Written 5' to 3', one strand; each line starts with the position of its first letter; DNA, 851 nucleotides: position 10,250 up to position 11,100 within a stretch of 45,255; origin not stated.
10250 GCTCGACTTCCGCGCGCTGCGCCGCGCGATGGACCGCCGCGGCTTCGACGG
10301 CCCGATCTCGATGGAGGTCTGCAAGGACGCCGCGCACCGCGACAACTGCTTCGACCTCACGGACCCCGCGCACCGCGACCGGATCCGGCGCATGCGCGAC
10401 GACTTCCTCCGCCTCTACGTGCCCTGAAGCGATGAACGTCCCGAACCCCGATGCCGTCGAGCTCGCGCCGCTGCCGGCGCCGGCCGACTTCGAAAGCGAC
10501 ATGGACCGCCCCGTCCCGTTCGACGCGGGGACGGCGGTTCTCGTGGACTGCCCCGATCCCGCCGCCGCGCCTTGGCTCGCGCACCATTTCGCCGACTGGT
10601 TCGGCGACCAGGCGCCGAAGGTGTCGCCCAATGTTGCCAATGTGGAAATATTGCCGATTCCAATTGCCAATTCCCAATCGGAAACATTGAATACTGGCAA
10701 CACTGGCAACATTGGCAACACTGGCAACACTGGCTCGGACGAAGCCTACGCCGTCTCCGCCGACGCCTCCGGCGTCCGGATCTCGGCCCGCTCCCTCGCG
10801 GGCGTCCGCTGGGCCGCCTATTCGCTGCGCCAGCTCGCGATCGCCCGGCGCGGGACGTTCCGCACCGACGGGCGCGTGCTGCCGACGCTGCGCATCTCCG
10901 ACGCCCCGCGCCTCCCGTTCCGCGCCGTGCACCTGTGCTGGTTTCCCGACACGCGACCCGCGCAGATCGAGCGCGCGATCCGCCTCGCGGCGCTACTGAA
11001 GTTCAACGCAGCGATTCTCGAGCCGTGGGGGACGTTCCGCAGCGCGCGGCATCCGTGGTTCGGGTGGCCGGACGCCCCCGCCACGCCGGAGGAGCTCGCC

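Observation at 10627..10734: A ~108-nt low-GC, repeat-structured, in-frame insertion inside the GH20-like gene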

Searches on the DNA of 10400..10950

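Call 33: search_rna_families(source=window, start=10400, end=10950, threshold=evalue, max_evalue=1)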
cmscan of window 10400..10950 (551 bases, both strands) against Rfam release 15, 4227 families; matches with E-value up to 1: 1.
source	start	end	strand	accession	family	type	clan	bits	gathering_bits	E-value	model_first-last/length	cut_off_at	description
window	10442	10524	-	RF02927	Actino-ugpB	Gene; sRNA;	-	18.9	42.5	0.58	1-61/61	no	Actino-ugpB RNA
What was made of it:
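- On Any Rfam RNA family: The only hit is a chance-level one elsewhere (E=0.58), and nothing falls on the element (call 33).
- There is no Rfam match (call 33).
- Tried and rejected: Rfam found nothing on the element (call 33).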
